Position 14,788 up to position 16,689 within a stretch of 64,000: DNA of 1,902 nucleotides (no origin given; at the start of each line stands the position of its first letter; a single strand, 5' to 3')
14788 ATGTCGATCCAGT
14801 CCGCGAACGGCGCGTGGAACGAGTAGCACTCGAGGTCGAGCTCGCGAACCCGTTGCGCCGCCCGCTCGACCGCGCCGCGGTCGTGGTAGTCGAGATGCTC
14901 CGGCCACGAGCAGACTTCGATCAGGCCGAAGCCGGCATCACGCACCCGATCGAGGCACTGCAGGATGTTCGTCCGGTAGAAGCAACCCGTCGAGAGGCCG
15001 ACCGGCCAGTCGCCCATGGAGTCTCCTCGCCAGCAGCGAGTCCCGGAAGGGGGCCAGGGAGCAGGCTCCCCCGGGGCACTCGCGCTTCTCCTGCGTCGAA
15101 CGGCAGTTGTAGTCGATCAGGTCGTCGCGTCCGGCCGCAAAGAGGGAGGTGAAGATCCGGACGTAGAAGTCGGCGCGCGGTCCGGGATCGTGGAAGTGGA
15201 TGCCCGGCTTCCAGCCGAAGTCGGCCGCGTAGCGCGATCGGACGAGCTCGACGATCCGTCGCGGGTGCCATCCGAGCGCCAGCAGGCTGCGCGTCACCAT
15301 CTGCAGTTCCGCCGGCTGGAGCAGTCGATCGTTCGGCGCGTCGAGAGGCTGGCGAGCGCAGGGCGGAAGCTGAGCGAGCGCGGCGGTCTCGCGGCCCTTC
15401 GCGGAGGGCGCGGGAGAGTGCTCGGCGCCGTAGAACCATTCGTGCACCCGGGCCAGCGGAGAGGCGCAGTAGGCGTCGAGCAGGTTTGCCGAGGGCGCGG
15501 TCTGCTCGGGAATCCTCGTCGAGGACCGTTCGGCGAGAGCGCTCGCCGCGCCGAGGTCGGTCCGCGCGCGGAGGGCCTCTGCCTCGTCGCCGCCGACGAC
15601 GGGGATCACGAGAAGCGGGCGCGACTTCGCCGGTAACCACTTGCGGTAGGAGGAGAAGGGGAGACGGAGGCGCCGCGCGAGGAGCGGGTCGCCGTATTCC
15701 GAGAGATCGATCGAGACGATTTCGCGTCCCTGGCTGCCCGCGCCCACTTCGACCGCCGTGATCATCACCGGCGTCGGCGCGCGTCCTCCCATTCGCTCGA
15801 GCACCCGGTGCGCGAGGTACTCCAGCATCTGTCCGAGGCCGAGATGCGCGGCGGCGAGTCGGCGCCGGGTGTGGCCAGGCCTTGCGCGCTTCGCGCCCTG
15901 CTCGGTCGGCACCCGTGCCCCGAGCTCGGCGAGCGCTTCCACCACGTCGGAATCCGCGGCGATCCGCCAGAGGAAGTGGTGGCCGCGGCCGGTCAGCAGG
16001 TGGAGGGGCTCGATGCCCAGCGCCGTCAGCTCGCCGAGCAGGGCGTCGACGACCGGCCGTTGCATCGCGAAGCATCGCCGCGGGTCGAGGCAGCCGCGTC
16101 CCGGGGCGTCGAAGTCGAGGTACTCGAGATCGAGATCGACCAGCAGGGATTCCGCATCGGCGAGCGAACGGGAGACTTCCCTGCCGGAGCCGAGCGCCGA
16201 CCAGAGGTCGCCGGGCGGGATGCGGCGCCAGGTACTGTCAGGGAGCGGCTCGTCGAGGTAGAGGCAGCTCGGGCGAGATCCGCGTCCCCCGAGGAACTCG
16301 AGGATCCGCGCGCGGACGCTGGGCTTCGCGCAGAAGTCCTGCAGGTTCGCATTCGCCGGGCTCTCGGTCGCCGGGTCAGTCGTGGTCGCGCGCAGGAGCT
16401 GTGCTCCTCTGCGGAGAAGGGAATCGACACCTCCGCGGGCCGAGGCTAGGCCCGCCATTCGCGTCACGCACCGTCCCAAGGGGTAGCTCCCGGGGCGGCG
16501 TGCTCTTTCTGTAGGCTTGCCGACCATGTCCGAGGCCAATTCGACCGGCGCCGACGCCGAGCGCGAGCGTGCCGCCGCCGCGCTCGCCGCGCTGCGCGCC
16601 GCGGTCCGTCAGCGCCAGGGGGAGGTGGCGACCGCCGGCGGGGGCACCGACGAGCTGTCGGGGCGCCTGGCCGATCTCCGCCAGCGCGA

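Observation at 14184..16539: PriS-like primase-polymerase (AEP) fold protein overlapping an Endo IV/xylose-isomerase-like TIM barrel at the head of a glycosyltransferase operon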

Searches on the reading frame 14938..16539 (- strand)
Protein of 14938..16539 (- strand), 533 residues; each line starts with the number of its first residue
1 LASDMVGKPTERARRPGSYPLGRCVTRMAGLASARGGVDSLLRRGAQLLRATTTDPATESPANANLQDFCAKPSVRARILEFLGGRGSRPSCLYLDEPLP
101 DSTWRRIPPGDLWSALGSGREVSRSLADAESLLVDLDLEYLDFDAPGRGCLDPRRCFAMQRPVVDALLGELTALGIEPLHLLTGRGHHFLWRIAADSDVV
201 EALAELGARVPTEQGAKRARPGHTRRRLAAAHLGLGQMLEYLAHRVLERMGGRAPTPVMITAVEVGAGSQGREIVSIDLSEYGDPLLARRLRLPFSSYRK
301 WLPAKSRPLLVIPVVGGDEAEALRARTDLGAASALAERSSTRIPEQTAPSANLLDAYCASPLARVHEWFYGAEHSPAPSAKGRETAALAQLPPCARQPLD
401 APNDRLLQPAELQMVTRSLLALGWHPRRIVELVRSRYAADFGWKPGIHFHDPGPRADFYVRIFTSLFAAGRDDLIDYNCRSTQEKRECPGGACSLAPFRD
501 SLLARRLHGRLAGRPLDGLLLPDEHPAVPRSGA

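Call 3: search_protein_families(library=pfam, proteins=[window:14938-16539:-], max_evalue=0.1)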
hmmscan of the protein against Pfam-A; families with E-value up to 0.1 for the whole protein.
window:14938-16539:- (533 aa): 0 families

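Call 4: search_protein_families(library=ncbifam, proteins=[window:14938-16539:-], max_evalue=1)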
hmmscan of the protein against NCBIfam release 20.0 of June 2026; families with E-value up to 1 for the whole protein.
window:14938-16539:- (533 aa): 0 families

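Call 6: find_homologous_proteins(query=window:14941-16458:-, max_evalue=0.001)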
Query window:14941-16458:- (506 aa): 208 proteins with E <= 0.001 among 8000 candidates; the best 120 are listed.
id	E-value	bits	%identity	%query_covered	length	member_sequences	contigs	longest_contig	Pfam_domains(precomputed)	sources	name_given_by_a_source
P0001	0.0e+0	1136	100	100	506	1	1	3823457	-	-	-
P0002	2.3e-235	800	76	95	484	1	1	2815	-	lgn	-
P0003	3.8e-196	671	67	93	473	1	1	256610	-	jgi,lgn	jgi:hypothetical protein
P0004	2.0e-128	448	52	89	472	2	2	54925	-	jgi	-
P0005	3.2e-118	414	50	91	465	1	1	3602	-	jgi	jgi:hypothetical protein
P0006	2.0e-116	408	46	90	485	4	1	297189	-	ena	-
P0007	4.1e-116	407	49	88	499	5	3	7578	-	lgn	-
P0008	1.0e-115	406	47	88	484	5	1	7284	-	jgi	jgi:hypothetical protein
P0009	1.2e-114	402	47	92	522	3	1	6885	-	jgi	jgi:hypothetical protein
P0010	2.3e-114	401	45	91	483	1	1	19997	-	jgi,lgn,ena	-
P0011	5.0e-114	400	44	93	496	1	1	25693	-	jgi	jgi:hypothetical protein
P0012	7.4e-114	400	48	85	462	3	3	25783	-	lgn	-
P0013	1.4e-113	399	47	85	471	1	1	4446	-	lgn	-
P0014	7.9e-113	396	45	88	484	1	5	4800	-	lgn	-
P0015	1.2e-112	396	47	91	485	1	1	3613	-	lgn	-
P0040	2.4e-106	375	44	90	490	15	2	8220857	-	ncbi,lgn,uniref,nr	ncbi:hypothetical protein [Verrucomicrobium spinosum]|uniref:hypothetical protein n=1 Tax=Verrucomic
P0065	9.4e-102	360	43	87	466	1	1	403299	-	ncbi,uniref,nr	ncbi:hypothetical protein FYK55_14140 [Roseiconus nitratireducens]|uniref:Uncharacterized protein n=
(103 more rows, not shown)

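Call 7: search_solved_structures(query=window:14941-16458:-, max_evalue=10, show_alignments=2)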
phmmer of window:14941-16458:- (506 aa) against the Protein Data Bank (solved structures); distinct sequences matched with E-value up to 10: 1.
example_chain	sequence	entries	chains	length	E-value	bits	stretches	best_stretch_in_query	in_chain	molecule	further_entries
9wyh_A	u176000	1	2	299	0.12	14.5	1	185-230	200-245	Oxidoreductase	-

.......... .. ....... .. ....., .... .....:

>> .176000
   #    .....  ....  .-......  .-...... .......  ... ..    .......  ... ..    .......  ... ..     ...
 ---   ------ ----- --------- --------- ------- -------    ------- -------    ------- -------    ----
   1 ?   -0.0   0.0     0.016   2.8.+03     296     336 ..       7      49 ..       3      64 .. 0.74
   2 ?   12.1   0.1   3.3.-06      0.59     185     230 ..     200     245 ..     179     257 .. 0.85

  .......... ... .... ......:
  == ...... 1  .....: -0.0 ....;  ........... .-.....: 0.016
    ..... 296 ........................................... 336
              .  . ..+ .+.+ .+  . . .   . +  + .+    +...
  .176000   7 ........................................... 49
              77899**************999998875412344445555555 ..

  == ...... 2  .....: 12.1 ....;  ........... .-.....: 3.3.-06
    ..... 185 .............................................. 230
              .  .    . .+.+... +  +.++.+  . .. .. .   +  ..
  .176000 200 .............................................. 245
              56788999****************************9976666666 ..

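Call 10: search_solved_structures(query=A1, max_evalue=10, show_alignments=3)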
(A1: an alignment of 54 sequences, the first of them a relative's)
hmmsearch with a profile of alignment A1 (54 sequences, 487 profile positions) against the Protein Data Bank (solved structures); distinct sequences matched with E-value up to 10: 19.
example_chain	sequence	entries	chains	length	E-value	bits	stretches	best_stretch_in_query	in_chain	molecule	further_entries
4ph9_A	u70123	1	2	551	1.8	10.1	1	181-230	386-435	Prostaglandin G/H synthase 2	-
5jvy_A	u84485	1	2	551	1.8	10.1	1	181-230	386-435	Prostaglandin G/H synthase 2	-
1cvu_A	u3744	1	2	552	1.8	10.1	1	181-230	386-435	PROSTAGLANDIN H2 SYNTHASE-2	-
6ofy_A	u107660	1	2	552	1.8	10.1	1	181-230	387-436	Prostaglandin G/H synthase 2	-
1ddx_A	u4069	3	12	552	1.8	10.1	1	181-230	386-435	PROTEIN (PROSTAGLANDIN H2 SYNTHASE-2) | Prostaglandin G/H synthase 2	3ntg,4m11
5jvz_A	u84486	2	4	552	1.8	10.1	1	181-230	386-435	Prostaglandin G/H synthase 2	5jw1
3rr3_A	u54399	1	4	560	1.8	10.1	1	181-230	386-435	Prostaglandin G/H synthase 2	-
3mdl_A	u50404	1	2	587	2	10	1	181-230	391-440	Prostaglandin G/H synthase 2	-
1cx2_A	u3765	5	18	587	2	10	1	181-230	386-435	CYCLOOXYGENASE-2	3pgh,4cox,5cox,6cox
3ln0_A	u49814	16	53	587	2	10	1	181-230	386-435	Prostaglandin G/H synthase 2 | Prostaglandin-endoperoxide synthase 2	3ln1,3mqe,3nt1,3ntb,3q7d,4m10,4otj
4rrx_A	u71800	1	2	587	2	10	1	181-230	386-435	Prostaglandin G/H synthase 2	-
4rrw_A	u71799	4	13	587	2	10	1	181-230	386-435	Prostaglandin G/H synthase 2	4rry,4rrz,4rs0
3hs5_A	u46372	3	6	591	2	10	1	181-230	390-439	Prostaglandin G/H synthase 2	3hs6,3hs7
5fdq_A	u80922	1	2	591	2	10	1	181-230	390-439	Prostaglandin G/H synthase 2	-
3krk_A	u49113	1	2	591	2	10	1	181-230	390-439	Prostaglandin G/H synthase 2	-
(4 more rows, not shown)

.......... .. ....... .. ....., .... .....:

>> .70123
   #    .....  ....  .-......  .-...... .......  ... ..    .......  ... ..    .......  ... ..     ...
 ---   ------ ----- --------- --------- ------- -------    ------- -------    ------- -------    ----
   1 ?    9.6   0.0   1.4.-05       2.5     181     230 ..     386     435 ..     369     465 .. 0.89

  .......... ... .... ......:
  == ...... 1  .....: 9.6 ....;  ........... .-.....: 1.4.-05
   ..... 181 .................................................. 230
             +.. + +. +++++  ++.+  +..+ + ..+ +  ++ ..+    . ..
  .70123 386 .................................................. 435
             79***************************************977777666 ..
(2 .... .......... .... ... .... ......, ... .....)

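Call 12: find_related_loci(query=A1, collection=genome_contigs, flank=10000)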
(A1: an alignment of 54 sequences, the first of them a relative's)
Query A1 (506 aa) in genome_contigs; peptide patterns used: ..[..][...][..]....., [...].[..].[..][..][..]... (x = any residue, [..] = any of these).
358 stretches matched a pattern; 343 encode a relative of the query (tblastn E <= 1e-3); the best 80 are kept; 80 distinct loci.
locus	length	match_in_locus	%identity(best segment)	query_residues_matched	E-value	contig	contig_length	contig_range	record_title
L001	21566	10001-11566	45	22-505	3e-125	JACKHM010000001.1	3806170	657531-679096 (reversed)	MAG: Planctomycetaceae bacterium isolate HK-STAS-PLAN-18 HK-STAS-PLAN-18_1, whole genome shotgun sequence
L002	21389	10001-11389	47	39-482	2e-119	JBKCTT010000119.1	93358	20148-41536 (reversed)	MAG: Pirellula sp. isolate samp_2047_concoct_2026 samp_2047_1666232, whole genome shotgun sequence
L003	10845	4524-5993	45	29-498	4e-117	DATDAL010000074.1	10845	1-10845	MAG TPA_asm: Terrimicrobiaceae bacterium isolate SMAG_U95 k141_946521, whole genome shotgun sequence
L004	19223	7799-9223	46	42-505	7e-117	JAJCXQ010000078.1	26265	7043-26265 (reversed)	MAG: Acidobacteriota bacterium isolate OFTM268 OFTM268_77, whole genome shotgun sequence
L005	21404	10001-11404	46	42-498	1e-114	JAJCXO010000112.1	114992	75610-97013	MAG: Acidobacteriota bacterium isolate OFTM223 OFTM223_111, whole genome shotgun sequence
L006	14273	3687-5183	43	24-502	7e-115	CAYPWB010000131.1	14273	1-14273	MAG TPA_asm: uncultured Planctomycetaceae bacterium isolate SRP332253_co1_62 genome assembly, contig: NODE_7145_length_1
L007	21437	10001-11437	43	48-505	2e-114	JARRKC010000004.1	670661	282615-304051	MAG: Acidobacteriota bacterium isolate Spart_036_MAG scaffold_6, whole genome shotgun sequence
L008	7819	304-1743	44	39-498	3e-114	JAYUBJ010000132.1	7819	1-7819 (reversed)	MAG: Verrucomicrobiota bacterium isolate GFS_6733 GFS_6733_131, whole genome shotgun sequence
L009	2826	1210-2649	44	39-498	1e-118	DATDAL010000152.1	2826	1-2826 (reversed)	MAG TPA_asm: Terrimicrobiaceae bacterium isolate SMAG_U95 k141_2025312, whole genome shotgun sequence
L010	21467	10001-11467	44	35-504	2e-113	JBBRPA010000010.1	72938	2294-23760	MAG: Chthoniobacterales bacterium isolate La1_metabat2.366 LA1C_B2.366_k141_1490251L_72938_cov_39.0435, whole genome sho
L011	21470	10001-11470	43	30-498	3e-113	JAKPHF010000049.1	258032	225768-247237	MAG: Planctomycetota bacterium isolate USOA134_maxbin.073 k141_891648, whole genome shotgun sequence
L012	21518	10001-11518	41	2-498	5e-112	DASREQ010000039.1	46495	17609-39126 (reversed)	MAG TPA_asm: Candidatus Udaeobacter sp. isolate SMAG_U10010 k141_2113173, whole genome shotgun sequence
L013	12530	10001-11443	44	38-498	4e-112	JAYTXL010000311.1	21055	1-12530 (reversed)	MAG: Verrucomicrobiota bacterium isolate GFS_5964 GFS_5964_310, whole genome shotgun sequence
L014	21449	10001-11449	43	40-502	4e-112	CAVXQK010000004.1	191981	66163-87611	MAG: uncultured Verrucomicrobiae bacterium isolate MFD02134.bin.1.37 genome assembly, contig: contig_15361, whole genome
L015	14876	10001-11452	44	33-498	2e-111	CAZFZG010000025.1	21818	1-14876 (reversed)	MAG TPA_asm: uncultured Chthoniobacteraceae bacterium isolate SRP273308_co1_276 genome assembly, contig: NODE_2472_lengt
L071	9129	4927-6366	42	39-498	5e-101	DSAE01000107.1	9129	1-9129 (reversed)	MAG TPA_asm: Desulfobacteraceae bacterium isolate SpSt-1141 Ga0129302_1004521, whole genome shotgun sequence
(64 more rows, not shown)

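Call 16: predict_structure(alignment_id=A1)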
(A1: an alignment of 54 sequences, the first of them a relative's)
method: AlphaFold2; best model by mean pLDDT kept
length: 506 residues; sequences in the alignment: 54
mean_pLDDT: 86.7   pTM: 0.88
mean pLDDT of the five models: 86.7, 86.2, 85.0, 85.0, 85.0
residues with pLDDT >= 90: 352; 70-90: 76; 50-70: 40; < 50: 38
segments of 3 or more residues with pLDDT < 50: 1-17, 190-192, 487-495, 501-506
pLDDT, mean of each block of 10 residues (from residue 1): 32 47 53 85 97 94 94 89 95 94 97 94 92 97 98 95 98 98 76 65 97 98 93 90 94 94 95 71 95 96 98 98 99 97 75 72 94 91 96 92 93 83 89 97 94 92 93 91 60 48 42
secondary structure, 60 per line:
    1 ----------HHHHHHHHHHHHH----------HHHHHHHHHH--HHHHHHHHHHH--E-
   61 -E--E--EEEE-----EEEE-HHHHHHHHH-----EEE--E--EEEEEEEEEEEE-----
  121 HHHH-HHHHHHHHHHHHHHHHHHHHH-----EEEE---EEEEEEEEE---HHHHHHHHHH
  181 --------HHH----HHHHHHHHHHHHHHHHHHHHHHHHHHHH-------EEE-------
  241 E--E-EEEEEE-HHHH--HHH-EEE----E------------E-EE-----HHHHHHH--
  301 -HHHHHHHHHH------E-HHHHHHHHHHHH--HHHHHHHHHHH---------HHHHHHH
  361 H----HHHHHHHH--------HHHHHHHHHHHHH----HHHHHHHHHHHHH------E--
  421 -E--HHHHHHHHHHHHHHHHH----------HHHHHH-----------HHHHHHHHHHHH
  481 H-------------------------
elements in order: H11-23 H34-43 H46-56 E68-71 E77-80 H82-90 E96-98 E104-115 H121-124 H126-146 E152-155 E159-167 H171-180 H196-223 E231-233 E246-251 H253-256 E263-265 H292-298 H302-311 H320-331 H334-344 H354-361 H366-373 H382-394 H399-411 H425-441 H452-457 H469-481

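Call 19: fold_search(model_id=the predicted structure, library=pdb)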
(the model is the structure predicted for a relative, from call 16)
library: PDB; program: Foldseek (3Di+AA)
matches with E <= 10: 181; with E <= 0.001: 3
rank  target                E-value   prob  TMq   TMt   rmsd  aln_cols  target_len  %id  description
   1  6sa0_A                4.3e-04  1.00  0.33  0.48   7.3       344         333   16  Ternary complex of Prim-PolC from Mycobacterium smegmatis with 2nt gapped DNA and UpNHpp (released 2020-11-18)
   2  5op0_A                6.5e-04  1.00  0.33  0.47   7.5       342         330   15  Structure of Prim-PolC from Mycobacterium smegmatis (released 2017-11-15)
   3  5op0_B                7.5e-04  1.00  0.33  0.48   7.4       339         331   16  Structure of Prim-PolC from Mycobacterium smegmatis (released 2017-11-15)
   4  6sa1_D                1.4e-03  1.00  0.30  0.43   7.7       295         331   17  Post catalytic complex of Prim-PolC from Mycobacterium smegmatis with gapped DNA and 3'-dUTP (released 2020-11-18)
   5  2r9l_A                1.4e-03  1.00  0.30  0.50  11.7       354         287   13  Polymerase Domain from Mycobacterium tuberculosis Ligase D in complex with DNA (released 2008-01-08)
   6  2r9l_B                1.8e-03  1.00  0.34  0.55   7.0       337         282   13  Polymerase Domain from Mycobacterium tuberculosis Ligase D in complex with DNA (released 2008-01-08)
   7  6sa1_A                1.8e-03  1.00  0.30  0.44   7.7       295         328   17  Post catalytic complex of Prim-PolC from Mycobacterium smegmatis with gapped DNA and 3'-dUTP (released 2020-11-18)
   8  4mky_A                2.6e-03  1.00  0.30  0.50  12.2       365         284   14  Polymerase Domain from Mycobacterium tuberculosis Ligase D in complex with an annealed double-strand DNA break. (released 2013-12-11)
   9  7nqf_B                3.0e-02  0.99  0.27  0.52   6.7       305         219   11  Prim-Pol Domain of CRISPR-associated Prim-Pol (CAPP) from Marinitoga sp. 1137 with dsDNA (released 2022-05-04)
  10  7p9j_B                3.5e-02  1.00  0.28  0.57   6.5       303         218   10  Prim-Pol Domain of CRISPR-associated Prim-Pol (CAPP) from Marinitoga sp. 1137 - Primer Initiation Complex (released 2022-05-04)
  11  7nqe                  3.8e-02  0.99  0.27  0.54   7.2       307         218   12  Prim-Pol Domain of CRISPR-associated Prim-Pol (CAPP) from Marinitoga sp. 1137 with dGTP (released 2022-05-04)
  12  7nqd_B                5.8e-02  0.99  0.27  0.55   7.2       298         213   11  Prim-Pol Domain of CRISPR-associated Prim-Pol (CAPP) from Marinitoga sp. 1137 (released 2022-05-04)
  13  7p9j_C                7.0e-02  0.99  0.28  0.58   6.1       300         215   11  Prim-Pol Domain of CRISPR-associated Prim-Pol (CAPP) from Marinitoga sp. 1137 - Primer Initiation Complex (released 2022-05-04)
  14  7nqd_A                7.3e-02  0.96  0.19  0.41   8.0       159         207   14  Prim-Pol Domain of CRISPR-associated Prim-Pol (CAPP) from Marinitoga sp. 1137 (released 2022-05-04)
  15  4bpu_C                9.7e-02  0.60  0.24  0.31  15.4       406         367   12  Crystal structure of human primase in heterodimeric form, comprising PriS and truncated PriL lacking the C-terminal Fe (released 2013-09-25)
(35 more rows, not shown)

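Call 22: fold_search(model_id=the predicted structure, library=viral)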
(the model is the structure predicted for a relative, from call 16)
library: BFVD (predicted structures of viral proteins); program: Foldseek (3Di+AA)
matches with E <= 10: 114; with E <= 0.001: 1
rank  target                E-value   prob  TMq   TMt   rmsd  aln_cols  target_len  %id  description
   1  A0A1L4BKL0            8.7e-04  1.00  0.26  0.36  11.5       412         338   15  (no name in the UniProt tables at hand)
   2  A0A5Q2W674            6.1e-03  0.99  0.27  0.40  14.0       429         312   16  (no name in the UniProt tables at hand)
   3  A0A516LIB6            8.4e-03  0.97  0.27  0.16  12.8       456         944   11  (no name in the UniProt tables at hand)
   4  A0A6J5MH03            1.1e-02  0.97  0.30  0.18  12.2       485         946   11  DUF927 domain-containing protein [uncultured Caudovirales phage]
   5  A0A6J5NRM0            1.7e-02  0.98  0.29  0.22  20.2       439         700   10  AAA domain containing protein [uncultured Caudovirales phage]
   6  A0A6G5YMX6            2.2e-02  0.80  0.26  0.15  12.1       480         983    9  (no name in the UniProt tables at hand)
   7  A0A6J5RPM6            2.4e-02  0.90  0.30  0.24  15.1       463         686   14  AAA domain containing protein [uncultured Caudovirales phage]
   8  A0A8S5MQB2            2.4e-02  0.66  0.23  0.14  13.2       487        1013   13  Replication protein B [Podoviridae sp. ctUS21]
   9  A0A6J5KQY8            3.1e-02  0.90  0.27  0.16  12.4       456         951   12  DUF927 domain-containing protein [uncultured Caudovirales phage]
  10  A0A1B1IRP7            3.7e-02  0.75  0.23  0.32  13.9       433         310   12  (no name in the UniProt tables at hand)
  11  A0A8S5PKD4            5.1e-02  0.60  0.25  0.14  14.7       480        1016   14  Replication protein B [Podoviridae sp. ctnCN2]
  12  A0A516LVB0            8.5e-02  0.66  0.27  0.19  14.2       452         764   11  (no name in the UniProt tables at hand)
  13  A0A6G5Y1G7            8.5e-02  0.44  0.21  0.12  16.8       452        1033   12  (no name in the UniProt tables at hand)
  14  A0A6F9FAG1            9.3e-02  0.41  0.22  0.23  20.1       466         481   12  (no name in the UniProt tables at hand)
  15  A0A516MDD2            1.1e-01  0.54  0.27  0.21  12.7       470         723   12  (no name in the UniProt tables at hand)
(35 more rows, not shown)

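Call 29: search_protein_families(library=pfam, alignment_id=A1, max_evalue=10)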
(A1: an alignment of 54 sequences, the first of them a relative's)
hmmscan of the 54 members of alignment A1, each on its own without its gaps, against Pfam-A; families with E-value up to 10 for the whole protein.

A. member 1, P0001 (506 aa): 1 family
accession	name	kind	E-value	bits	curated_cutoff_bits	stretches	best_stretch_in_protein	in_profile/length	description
PF03705.20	CheR_N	-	0.18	11.9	27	1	249-265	15-31/53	CheR methyltransferase, all-alpha domain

B. families by the number of members that match (of 54 scanned): 11 families
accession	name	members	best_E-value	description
PF04104.19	DNA_primase_lrg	2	0.15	Eukaryotic and archaeal DNA primase, large subunit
PF09369.15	MZB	1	0.1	MrfA Zn-binding domain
PF24767.1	UBA_At5g58720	1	0.17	At5g58720 UBA-like domain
PF03705.20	CheR_N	1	0.18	CheR methyltransferase, all-alpha domain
PF09045.15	L27_2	1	0.21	L27_2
PF11439.13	T3SchapCesA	1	0.31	Type III secretion system filament chaperone CesA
PF01645.23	Glu_synthase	1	0.31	Conserved region in glutamate synthase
PF08090.16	Enterotoxin_HS1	1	0.36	Heat stable E.coli enterotoxin 1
PF19711.4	DUF6207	1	0.69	Family of unknown function (DUF6207)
PF23016.2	RsmI_C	1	1.7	RsmI C-terminal HTH domain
PF13490.11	zf-HC2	1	3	Putative zinc-finger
